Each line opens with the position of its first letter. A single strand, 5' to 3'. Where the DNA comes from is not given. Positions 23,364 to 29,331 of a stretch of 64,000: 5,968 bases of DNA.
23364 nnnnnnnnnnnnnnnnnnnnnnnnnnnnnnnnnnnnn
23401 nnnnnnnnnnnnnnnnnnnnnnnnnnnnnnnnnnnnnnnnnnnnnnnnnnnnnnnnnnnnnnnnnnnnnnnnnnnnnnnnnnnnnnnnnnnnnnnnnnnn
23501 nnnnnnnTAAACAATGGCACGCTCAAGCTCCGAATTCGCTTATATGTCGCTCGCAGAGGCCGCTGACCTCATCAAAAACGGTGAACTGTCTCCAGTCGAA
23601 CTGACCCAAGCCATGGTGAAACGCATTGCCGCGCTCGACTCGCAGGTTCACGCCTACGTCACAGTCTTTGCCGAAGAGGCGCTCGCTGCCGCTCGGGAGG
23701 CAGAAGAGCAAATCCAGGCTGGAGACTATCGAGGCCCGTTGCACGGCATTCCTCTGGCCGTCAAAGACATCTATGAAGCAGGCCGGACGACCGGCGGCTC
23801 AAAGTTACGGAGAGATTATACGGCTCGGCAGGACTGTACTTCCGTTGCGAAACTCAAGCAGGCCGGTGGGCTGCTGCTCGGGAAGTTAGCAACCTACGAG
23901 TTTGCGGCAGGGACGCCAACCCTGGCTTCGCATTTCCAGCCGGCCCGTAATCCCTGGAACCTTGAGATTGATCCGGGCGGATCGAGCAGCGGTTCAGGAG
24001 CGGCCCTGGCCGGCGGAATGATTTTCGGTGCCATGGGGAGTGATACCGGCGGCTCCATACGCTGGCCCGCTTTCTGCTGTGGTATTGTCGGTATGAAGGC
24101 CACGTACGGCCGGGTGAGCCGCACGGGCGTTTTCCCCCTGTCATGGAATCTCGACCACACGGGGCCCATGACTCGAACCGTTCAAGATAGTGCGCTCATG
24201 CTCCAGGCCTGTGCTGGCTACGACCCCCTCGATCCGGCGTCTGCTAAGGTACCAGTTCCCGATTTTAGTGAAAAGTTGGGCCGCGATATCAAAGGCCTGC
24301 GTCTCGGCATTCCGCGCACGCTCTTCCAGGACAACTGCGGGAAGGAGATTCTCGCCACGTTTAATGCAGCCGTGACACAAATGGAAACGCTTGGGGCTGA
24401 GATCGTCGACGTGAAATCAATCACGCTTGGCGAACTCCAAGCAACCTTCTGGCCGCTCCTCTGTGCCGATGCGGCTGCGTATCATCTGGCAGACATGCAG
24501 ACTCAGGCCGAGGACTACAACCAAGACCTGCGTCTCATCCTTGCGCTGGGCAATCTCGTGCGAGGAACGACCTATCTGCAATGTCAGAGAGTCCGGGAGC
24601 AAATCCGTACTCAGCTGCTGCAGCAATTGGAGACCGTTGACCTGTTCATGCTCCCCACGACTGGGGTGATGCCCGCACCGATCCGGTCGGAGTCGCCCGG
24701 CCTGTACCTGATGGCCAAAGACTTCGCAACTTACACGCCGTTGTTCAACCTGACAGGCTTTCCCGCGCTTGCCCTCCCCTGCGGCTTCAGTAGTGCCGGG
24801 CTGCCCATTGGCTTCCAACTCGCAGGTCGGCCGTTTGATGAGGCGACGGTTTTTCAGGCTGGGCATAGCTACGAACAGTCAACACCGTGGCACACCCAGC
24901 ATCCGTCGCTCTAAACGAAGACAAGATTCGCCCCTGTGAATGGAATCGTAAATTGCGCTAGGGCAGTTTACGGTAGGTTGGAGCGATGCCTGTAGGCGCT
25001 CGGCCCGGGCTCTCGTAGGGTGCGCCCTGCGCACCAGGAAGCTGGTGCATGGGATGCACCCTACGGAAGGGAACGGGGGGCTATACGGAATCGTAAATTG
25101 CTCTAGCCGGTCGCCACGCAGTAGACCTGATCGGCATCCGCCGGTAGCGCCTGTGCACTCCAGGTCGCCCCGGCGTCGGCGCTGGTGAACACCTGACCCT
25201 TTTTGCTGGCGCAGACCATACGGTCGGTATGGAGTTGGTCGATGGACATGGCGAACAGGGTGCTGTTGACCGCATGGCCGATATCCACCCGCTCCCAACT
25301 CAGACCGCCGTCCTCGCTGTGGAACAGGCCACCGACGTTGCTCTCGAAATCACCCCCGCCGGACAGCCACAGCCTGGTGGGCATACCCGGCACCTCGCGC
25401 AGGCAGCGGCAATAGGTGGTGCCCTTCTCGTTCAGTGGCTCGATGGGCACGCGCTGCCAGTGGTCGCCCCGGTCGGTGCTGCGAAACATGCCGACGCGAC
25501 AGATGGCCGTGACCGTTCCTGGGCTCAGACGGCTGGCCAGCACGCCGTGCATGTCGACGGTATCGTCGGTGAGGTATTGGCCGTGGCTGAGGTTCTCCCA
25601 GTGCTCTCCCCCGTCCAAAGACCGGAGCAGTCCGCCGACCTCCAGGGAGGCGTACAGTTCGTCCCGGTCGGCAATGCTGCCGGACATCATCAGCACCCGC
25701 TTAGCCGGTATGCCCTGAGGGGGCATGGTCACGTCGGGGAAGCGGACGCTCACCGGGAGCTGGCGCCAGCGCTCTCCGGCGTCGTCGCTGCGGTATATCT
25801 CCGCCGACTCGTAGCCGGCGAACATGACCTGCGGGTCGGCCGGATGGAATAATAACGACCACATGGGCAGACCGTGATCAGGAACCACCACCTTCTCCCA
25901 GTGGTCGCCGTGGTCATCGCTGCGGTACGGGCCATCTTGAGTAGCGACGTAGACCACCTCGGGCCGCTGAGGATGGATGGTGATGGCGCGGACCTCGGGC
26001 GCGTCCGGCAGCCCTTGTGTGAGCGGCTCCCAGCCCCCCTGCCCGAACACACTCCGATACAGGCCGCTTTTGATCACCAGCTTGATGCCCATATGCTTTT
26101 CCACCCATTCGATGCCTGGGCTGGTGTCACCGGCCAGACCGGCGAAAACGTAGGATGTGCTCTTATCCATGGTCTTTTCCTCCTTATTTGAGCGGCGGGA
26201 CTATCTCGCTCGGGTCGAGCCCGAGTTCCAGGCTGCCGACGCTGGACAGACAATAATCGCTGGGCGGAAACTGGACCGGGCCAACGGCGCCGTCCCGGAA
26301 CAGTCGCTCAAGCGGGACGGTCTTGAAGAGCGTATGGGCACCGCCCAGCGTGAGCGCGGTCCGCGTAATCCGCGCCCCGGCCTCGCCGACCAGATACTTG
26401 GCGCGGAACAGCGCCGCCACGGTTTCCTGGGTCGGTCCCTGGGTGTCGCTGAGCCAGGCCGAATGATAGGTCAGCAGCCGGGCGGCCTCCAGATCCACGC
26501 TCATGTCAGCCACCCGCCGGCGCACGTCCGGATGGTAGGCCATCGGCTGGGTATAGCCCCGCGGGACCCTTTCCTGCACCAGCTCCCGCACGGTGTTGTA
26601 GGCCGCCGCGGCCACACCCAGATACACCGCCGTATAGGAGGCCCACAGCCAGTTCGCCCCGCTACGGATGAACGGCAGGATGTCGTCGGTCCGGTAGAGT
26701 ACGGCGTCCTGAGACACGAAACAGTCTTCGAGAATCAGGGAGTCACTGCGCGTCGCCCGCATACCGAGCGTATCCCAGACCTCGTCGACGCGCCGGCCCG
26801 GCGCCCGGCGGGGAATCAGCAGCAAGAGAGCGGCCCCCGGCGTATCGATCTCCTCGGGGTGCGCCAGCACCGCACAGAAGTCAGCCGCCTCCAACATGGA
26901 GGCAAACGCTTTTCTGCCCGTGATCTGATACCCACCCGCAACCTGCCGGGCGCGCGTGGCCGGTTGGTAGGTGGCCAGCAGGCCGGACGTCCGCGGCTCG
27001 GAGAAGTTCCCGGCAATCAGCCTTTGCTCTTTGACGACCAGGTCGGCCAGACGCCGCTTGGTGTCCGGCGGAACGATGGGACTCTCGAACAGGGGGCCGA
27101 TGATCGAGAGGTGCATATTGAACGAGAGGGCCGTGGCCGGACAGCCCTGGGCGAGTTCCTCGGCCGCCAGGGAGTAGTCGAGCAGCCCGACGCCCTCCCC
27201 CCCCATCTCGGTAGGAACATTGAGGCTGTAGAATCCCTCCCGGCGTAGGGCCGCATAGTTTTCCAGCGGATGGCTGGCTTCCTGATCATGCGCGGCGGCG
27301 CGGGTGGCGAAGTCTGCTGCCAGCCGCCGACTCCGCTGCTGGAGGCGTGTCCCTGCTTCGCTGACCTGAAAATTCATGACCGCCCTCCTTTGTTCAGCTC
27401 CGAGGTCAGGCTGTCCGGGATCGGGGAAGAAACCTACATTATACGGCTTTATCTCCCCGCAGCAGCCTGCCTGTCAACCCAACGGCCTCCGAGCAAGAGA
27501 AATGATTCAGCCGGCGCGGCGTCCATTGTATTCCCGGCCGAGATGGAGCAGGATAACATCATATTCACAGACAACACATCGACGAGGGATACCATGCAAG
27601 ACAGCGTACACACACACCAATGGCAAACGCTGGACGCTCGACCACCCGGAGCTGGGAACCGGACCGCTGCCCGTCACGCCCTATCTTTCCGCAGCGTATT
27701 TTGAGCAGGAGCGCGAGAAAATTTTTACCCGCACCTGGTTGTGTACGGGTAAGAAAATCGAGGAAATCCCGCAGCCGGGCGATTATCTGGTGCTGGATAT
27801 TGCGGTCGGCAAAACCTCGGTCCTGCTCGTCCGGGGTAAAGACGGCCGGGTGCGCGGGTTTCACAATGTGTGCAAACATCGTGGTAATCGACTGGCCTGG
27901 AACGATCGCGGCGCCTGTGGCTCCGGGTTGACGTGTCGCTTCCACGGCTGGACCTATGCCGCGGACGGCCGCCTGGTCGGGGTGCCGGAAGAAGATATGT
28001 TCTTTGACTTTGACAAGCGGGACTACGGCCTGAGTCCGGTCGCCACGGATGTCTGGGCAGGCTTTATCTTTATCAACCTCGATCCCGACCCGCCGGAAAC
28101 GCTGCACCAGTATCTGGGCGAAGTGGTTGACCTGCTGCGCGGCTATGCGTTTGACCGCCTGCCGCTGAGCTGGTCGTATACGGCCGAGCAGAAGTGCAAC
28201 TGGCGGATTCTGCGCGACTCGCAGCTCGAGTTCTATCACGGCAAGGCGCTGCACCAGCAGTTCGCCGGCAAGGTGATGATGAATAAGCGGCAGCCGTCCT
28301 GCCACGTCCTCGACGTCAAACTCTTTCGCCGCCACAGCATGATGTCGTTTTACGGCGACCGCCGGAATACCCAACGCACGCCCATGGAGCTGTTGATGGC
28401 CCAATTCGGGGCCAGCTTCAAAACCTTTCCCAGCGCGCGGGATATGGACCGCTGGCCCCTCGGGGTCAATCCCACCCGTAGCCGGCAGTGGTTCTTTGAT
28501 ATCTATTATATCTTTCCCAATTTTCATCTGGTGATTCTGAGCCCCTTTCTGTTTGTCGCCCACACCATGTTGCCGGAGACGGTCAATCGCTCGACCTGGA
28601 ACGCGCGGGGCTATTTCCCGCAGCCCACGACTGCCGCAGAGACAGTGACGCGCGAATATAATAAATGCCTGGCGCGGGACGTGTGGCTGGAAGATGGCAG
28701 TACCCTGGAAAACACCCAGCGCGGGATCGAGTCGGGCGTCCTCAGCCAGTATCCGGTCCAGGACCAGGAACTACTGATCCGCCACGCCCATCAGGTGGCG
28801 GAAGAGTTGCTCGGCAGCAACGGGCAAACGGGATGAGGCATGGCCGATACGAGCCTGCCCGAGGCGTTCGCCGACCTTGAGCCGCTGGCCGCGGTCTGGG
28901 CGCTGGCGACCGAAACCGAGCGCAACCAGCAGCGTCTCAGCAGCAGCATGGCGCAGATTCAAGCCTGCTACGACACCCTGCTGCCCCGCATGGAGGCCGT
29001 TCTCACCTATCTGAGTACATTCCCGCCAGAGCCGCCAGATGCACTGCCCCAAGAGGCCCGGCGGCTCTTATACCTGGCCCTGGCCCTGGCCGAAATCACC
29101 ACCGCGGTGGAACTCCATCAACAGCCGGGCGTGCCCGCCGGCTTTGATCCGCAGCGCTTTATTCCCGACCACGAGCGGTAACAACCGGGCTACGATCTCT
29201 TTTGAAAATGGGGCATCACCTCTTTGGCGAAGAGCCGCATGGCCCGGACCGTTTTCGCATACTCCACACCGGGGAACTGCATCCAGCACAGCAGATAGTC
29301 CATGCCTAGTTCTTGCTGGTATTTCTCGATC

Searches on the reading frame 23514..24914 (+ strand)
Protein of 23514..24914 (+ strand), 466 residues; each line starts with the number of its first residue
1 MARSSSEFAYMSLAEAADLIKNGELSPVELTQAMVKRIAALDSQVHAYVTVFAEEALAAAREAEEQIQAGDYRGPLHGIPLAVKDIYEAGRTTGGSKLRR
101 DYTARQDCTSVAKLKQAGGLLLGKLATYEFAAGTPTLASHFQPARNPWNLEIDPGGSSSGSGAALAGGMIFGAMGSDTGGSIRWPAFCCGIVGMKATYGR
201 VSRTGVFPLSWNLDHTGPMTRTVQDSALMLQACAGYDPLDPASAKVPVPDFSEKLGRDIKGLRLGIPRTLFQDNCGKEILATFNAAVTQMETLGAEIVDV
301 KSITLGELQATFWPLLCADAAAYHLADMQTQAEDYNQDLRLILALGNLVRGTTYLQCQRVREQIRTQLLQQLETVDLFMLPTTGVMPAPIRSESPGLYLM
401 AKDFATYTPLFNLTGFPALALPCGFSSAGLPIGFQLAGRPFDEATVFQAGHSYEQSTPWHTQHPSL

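Call 19: search_protein_families(library=pfam, proteins=[window:23514-24914:+], max_evalue=0.001)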
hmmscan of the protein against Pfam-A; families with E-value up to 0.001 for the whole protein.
window:23514-24914:+ (466 aa): 1 family
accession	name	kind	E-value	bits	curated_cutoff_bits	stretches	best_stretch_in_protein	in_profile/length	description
PF01425.27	Amidase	-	4.7e-109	365.8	27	1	29-446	1-444/445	Amidase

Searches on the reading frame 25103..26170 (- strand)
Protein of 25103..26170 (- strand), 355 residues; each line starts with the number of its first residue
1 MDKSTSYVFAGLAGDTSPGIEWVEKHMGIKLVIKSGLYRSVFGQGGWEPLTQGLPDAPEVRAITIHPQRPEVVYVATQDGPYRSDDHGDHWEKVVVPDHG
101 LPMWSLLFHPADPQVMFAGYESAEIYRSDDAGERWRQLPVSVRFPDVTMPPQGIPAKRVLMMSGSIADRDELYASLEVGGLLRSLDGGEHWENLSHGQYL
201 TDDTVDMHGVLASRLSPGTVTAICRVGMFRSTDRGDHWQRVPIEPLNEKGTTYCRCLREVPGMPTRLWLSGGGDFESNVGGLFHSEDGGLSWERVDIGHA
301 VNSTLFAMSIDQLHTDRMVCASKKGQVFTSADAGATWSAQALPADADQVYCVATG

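Call 19: search_protein_families(library=pfam, proteins=[window:25103-26170:-], max_evalue=0.001)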
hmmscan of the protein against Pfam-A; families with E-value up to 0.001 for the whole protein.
window:25103-26170:- (355 aa): 6 families
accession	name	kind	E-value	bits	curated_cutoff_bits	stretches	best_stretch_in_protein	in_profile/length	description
PF15902.12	Sortilin-Vps10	-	4.3e-19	69.1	33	2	55-142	20-116/446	Sortilin, neurotensin receptor 3,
PF02012.26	BNR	-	7.2e-12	43.9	27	0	82-93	1-12/12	BNR/Asp-box repeat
PF14870.12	PSII_BNR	-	2.3e-10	40.6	27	1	282-340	84-140/303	Photosynthesis system II assembly factor YCF48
PF13088.12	BNR_2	-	4.6e-07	29.9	31.4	0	225-340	81-201/277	BNR repeat-like domain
PF13810.12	DUF4185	-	6.2e-07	29.4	39.5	0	123-148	127-152/309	Domain of unknown function (DUF4185)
PF15899.11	BNR_6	-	2.3e-05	24.5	27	0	82-93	2-13/14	BNR-Asp box repeat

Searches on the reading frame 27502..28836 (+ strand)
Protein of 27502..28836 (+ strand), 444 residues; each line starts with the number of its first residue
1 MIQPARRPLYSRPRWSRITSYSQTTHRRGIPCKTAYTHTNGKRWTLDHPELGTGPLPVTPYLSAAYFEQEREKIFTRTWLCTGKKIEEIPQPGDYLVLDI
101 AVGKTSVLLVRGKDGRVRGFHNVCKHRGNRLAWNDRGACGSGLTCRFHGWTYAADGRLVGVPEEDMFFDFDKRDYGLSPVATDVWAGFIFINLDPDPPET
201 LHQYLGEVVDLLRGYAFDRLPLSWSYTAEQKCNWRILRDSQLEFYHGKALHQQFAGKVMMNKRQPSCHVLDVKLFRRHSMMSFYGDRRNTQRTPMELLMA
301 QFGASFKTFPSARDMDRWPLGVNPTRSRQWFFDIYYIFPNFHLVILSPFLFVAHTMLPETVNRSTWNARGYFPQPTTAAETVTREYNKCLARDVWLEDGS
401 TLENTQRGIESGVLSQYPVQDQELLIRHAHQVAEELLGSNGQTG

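Call 4: search_protein_families(library=pfam, proteins=[window:27502-28836:+], max_evalue=1)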
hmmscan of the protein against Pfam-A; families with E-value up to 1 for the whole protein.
window:27502-28836:+ (444 aa): 2 families
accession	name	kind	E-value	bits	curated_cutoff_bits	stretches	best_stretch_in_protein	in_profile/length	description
PF00848.25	Ring_hydroxyl_A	-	6.3e-22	78.9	24.9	1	225-437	9-206/208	Ring hydroxylating alpha subunit (catalytic domain)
PF00355.32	Rieske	-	1.1e-13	51.3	20.3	1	86-165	8-82/88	Rieske [2Fe-2S] domain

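Call 6: search_protein_families(library=ncbifam, proteins=[window:27502-28836:+], max_evalue=1)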
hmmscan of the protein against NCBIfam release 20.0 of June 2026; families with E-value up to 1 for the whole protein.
window:27502-28836:+ (444 aa): 8 families
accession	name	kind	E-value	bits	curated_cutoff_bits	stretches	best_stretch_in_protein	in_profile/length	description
NF058607.1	GlBtMonoOxGbcA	equivalog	9.7e-41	139.6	670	1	56-253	33-224/420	glycine betaine monooxygenase oxygenase subunit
NF042946.1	3PPDioc_HcaE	equivalog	1.6e-26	93.3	830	1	61-215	21-173/450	3-phenylpropionate/cinnamic acid dioxygenase subunit alpha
TIGR03228.1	anthran_1_2_A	equivalog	1.1e-23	83.6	671.9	1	65-259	25-221/438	anthranilate 1,2-dioxygenase large subunit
NF041684.1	ant_diox_AndAc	equivalog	5.1e-21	74.7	750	1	54-252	21-223/418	anthranilate 1,2-dioxygenase large subunit AndAc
TIGR03229.1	benzo_1_2_benA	equivalog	5.2e-21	75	780.95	1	61-264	21-228/433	benzoate 1,2-dioxygenase large subunit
NF052579.1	BetMthstMoxSdmAMthl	equivalog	2.9e-05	23.2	600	1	100-163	35-96/351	4beta-methylsterol monooxygenase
NF010001.0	PRK13474.1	subfamily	0.0086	15.4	154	1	103-162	85-142/178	cytochrome b6-f complex iron-sulfur subunit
NF045928.1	Cytb6fFeSPetC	equivalog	0.027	13.9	250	1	111-162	95-143/179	cytochrome b6-f complex iron-sulfur subunit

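Call 54: find_homologous_proteins(query=window:27613-28833:+, max_evalue=1e-20)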
Query window:27613-28833:+ (407 aa): 677 proteins with E <= 1e-20 among 4548 candidates; the best 120 are listed.
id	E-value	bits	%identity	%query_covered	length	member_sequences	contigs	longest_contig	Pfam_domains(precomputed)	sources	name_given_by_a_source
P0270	7.7e-282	952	96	100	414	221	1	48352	PF00355.33,PF00848.26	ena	-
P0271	2.6e-267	905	92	100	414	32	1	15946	PF00355.33,PF00848.26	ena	-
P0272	2.5e-220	750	76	98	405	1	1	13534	PF00355.33,PF00848.26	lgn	-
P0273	1.2e-198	678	68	98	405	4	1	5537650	PF00355.33,PF00848.26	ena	-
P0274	3.1e-186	638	67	98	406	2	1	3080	PF00355.33,PF00848.26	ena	-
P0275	4.5e-186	637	76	84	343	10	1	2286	PF00355.33,PF00848.26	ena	-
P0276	5.9e-160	551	57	98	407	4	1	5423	PF00355.33,PF00848.26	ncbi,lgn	-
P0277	5.4e-159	548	56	97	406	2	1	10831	PF00355.33,PF00848.26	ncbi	-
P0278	5.1e-157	541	56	97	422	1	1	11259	PF00355.33,PF00848.26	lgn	-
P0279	7.2e-157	541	58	98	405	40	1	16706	PF00355.33,PF00848.26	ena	-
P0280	1.3e-154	533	57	99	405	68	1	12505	PF00355.33,PF00848.26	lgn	-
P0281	7.5e-154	531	56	98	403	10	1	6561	PF00355.33,PF00848.26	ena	-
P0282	1.7e-152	526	57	96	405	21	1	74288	PF00355.33,PF00848.26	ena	-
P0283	1.4e-151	523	53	98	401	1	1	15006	PF00355.33,PF00848.26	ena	-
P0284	3.9e-150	519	55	97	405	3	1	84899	PF00355.33,PF00848.26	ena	-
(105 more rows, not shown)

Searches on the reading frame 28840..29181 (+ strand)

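Call 4: search_protein_families(library=pfam, proteins=[window:28840-29181:+], max_evalue=1)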
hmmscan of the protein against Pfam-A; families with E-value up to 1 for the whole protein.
window:28840-29181:+ (113 aa): 1 family
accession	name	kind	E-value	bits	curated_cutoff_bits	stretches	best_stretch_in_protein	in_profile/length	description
PF18082.7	NAT_N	-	0.05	15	27.8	1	33-100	30-91/129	N-acyltransferase N-terminal domain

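Call 6: search_protein_families(library=ncbifam, proteins=[window:28840-29181:+], max_evalue=1)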
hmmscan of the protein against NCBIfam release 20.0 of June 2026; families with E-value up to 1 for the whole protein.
window:28840-29181:+ (113 aa): 1 family
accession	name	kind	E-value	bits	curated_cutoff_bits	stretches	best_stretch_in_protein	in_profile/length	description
NF038345.1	wall_hydro_RipC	exception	0.013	15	425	1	22-75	175-228/362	peptidoglycan hydrolase RipC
